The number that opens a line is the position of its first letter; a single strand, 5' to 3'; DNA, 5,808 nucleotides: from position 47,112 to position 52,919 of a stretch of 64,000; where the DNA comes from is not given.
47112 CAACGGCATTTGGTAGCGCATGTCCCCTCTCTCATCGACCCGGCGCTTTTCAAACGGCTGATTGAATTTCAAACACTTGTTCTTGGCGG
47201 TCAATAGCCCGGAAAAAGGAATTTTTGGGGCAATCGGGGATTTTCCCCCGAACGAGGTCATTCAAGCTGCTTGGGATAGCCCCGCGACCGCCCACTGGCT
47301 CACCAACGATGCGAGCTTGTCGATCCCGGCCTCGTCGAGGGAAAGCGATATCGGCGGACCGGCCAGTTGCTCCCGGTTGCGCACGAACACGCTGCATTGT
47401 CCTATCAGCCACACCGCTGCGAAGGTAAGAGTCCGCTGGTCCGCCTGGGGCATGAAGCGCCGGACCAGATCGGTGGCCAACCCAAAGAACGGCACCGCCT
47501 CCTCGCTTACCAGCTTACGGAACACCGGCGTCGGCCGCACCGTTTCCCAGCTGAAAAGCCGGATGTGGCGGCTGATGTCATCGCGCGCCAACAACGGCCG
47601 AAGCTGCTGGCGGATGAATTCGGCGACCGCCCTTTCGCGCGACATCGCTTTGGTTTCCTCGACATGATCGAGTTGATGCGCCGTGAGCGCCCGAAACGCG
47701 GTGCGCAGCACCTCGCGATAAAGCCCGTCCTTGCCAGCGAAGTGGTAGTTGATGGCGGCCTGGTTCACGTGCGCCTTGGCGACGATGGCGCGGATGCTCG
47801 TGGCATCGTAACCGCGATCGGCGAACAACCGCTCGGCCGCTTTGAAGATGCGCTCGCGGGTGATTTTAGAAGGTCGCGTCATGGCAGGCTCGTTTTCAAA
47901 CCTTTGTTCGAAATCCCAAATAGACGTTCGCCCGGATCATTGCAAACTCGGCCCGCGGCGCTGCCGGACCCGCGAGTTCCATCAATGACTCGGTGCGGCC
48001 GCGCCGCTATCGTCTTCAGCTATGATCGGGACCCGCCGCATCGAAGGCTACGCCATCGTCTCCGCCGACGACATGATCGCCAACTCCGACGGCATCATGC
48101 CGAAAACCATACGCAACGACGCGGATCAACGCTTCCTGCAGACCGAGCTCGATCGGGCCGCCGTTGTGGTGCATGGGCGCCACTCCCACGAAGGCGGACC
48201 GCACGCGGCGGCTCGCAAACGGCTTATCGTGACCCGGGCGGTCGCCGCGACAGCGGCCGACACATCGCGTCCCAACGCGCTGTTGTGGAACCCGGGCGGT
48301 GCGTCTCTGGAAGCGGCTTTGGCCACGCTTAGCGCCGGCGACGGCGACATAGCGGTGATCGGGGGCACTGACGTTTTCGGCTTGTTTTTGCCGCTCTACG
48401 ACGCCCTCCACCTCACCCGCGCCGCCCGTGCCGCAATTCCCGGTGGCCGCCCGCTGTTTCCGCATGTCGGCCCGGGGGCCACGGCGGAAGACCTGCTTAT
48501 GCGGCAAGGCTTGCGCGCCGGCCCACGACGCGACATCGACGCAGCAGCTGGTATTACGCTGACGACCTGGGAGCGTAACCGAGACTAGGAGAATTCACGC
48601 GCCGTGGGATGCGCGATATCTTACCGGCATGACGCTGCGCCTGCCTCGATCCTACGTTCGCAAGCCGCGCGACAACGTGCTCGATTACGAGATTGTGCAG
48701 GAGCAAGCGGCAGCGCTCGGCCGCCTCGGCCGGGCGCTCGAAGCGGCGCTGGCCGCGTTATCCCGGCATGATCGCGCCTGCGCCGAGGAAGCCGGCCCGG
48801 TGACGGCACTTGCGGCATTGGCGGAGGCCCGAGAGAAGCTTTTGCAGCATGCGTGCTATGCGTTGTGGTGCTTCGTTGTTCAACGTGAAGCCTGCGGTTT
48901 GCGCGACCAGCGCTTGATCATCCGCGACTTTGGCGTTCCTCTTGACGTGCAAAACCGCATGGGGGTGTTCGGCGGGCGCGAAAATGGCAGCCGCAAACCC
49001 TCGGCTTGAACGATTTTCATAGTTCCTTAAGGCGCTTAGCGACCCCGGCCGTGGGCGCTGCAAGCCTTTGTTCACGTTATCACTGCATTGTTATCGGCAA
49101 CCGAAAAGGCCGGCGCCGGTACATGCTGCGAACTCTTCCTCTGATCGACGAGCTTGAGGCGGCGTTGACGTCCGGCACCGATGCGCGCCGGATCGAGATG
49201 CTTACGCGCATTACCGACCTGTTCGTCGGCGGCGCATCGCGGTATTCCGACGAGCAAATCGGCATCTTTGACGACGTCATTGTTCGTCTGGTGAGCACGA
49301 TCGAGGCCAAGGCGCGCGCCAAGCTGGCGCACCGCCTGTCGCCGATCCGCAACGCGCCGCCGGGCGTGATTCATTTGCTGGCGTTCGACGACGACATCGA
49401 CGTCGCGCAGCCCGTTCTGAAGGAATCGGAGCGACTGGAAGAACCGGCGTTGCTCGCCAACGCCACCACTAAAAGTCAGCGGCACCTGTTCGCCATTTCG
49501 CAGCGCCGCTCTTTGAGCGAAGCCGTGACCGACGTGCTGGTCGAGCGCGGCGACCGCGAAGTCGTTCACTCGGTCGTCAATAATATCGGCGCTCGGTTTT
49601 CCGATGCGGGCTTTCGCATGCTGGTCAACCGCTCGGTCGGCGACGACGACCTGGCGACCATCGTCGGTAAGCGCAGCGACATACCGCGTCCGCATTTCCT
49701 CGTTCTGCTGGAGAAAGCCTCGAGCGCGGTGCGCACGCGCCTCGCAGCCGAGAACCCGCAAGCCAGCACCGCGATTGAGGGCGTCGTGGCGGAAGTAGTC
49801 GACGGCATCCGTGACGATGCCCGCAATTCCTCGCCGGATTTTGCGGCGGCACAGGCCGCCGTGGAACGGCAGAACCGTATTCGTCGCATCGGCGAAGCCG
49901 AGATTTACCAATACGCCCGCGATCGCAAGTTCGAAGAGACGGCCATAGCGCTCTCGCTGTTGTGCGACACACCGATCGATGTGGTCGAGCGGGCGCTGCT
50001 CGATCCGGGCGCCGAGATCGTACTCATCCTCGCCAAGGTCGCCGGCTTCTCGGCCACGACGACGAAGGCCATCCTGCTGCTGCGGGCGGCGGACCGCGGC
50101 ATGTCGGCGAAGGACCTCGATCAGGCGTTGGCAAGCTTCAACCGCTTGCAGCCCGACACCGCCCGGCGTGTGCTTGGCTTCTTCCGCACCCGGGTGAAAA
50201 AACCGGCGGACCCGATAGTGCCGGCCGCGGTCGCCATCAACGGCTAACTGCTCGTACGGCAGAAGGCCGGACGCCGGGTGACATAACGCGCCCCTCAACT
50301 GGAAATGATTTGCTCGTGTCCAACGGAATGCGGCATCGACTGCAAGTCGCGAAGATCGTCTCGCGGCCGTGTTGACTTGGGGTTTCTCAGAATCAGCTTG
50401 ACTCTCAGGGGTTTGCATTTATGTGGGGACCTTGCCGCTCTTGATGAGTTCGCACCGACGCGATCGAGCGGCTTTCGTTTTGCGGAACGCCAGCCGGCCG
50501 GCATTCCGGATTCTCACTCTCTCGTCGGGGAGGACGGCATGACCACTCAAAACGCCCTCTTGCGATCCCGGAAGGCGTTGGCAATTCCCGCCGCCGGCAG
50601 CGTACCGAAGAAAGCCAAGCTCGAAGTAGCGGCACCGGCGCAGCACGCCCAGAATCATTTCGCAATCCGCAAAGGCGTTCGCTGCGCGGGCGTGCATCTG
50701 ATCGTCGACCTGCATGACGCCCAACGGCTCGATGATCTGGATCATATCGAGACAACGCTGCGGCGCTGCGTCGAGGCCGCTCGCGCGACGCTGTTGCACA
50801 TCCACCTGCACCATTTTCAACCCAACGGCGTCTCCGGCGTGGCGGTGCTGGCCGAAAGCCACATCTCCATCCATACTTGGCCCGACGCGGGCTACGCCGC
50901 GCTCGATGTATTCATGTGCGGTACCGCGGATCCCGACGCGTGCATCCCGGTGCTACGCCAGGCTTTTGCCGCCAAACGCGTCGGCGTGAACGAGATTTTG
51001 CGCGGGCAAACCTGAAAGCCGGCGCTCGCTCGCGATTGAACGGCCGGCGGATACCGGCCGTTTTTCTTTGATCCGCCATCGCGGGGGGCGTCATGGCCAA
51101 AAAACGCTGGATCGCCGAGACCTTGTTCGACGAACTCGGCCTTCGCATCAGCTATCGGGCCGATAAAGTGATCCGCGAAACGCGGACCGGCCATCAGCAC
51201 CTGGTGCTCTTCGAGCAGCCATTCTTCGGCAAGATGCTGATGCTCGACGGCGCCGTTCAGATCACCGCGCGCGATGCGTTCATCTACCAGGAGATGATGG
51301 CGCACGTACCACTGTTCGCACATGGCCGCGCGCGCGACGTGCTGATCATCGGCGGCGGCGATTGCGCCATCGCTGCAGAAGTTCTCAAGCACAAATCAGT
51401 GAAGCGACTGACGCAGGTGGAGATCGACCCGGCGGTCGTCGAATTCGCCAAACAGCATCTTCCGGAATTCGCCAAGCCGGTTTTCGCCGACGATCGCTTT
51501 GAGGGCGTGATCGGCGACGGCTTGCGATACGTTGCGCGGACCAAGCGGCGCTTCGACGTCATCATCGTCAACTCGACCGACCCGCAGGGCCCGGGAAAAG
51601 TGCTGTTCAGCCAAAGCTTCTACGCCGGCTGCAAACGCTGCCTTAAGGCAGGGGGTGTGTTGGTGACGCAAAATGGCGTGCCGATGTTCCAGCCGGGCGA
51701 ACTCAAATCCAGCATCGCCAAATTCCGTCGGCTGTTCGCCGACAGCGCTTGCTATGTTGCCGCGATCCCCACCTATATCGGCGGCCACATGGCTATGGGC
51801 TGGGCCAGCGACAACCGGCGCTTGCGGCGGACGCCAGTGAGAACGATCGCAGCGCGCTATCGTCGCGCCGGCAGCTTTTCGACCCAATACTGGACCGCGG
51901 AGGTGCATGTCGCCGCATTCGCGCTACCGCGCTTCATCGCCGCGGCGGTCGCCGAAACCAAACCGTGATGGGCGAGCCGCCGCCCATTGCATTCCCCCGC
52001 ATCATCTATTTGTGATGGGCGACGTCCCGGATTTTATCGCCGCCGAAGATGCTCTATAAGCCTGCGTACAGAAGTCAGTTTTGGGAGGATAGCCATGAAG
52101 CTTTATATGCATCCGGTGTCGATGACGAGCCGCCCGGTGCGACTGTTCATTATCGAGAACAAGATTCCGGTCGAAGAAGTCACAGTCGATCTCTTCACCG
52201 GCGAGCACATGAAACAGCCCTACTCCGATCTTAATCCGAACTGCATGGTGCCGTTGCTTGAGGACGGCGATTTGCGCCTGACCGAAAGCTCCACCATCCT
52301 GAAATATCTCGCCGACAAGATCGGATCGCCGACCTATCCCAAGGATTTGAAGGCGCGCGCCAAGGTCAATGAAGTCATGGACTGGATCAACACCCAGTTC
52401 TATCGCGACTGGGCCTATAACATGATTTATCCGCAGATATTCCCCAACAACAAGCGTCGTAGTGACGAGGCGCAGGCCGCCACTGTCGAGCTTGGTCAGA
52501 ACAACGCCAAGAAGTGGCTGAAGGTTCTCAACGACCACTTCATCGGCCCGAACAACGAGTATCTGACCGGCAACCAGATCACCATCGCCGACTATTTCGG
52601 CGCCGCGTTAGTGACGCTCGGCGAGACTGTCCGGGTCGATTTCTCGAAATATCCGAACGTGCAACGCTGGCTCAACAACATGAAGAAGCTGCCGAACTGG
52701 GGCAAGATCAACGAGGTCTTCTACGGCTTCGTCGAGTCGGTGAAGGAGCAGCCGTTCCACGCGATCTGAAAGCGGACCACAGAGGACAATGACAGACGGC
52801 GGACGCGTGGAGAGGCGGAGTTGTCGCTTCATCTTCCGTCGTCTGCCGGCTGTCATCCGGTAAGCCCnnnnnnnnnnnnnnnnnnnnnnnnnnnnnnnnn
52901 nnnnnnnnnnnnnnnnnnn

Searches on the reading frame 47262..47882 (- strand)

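Call 74: search_protein_families(library=pfam, proteins=[window:47262-47882:-], max_evalue=0.0001)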
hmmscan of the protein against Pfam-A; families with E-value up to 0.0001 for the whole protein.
window:47262-47882:- (206 aa): 3 families
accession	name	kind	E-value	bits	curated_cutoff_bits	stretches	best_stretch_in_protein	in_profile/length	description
PF00440.29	TetR_N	-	4.6e-17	62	24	1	12-58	1-47/47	Bacterial regulatory proteins, tetR family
PF09209.16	CecR_C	-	4.1e-12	46.7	24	1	87-199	6-119/125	HTH-type transcriptional dual regulator CecR, C-terminal domain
PF17939.6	TetR_C_30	-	4.5e-05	24.2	26.3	1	89-174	3-89/115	Tetracyclin repressor-like, C-terminal domain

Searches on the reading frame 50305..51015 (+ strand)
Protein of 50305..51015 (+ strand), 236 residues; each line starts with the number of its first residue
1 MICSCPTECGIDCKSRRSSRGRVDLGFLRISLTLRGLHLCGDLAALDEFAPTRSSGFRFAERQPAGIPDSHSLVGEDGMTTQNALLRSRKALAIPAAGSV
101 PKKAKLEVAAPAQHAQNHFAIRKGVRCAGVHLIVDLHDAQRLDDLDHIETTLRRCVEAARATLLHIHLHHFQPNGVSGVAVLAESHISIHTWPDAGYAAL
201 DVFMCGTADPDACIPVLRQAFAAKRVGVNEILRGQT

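Call 74: search_protein_families(library=pfam, proteins=[window:50305-51015:+], max_evalue=0.0001)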
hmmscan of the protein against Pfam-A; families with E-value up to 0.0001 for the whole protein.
window:50305-51015:+ (236 aa): 1 family
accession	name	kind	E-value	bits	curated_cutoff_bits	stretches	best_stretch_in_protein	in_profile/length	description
PF02675.21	AdoMet_dc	-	2e-36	125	25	1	131-234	1-107/107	S-adenosylmethionine decarboxylase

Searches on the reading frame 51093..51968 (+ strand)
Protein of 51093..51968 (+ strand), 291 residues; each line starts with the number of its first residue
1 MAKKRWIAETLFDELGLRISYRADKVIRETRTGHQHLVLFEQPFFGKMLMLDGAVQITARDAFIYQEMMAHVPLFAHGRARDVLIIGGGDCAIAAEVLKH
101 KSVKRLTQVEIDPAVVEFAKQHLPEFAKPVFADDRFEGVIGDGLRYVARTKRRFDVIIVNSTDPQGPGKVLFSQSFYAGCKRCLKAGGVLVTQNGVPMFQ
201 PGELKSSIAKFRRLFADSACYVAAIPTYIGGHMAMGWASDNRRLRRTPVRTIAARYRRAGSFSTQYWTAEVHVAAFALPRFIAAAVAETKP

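Call 75: search_protein_families(library=pfam, proteins=[window:51093-51968:+], max_evalue=0.0001)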
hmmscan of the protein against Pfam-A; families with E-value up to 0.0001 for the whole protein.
window:51093-51968:+ (291 aa): 2 families
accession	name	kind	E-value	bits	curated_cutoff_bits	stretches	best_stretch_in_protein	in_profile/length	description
PF01564.23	Spermine_synth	-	9e-55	185.5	22.9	1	63-242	2-180/186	Spermine/spermidine synthase domain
PF17284.7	Spermine_synt_N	-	3.7e-10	40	22.1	1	15-58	9-52/53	Spermidine synthase tetramerisation domain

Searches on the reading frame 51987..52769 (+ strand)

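Call 75: search_protein_families(library=pfam, proteins=[window:51987-52769:+], max_evalue=0.0001)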
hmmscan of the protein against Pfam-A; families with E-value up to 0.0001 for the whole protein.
window:51987-52769:+ (260 aa): 5 families
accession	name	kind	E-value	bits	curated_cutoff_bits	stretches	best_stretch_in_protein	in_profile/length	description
PF02798.26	GST_N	-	1.8e-11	44.6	20.9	1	37-109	3-75/76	Glutathione S-transferase, N-terminal domain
PF13409.12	GST_N_2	-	2.6e-10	41.2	25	1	46-110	3-69/70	Glutathione S-transferase, N-terminal domain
PF13417.12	GST_N_3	-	4.5e-10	40.1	22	1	39-113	1-72/75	Glutathione S-transferase, N-terminal domain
PF00043.30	GST_C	-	6.1e-09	36.4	20.7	1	161-236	18-93/93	Glutathione S-transferase, C-terminal domain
PF14497.11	GST_C_3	-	6.5e-07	29.9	21.6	1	160-237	18-96/104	Glutathione S-transferase, C-terminal domain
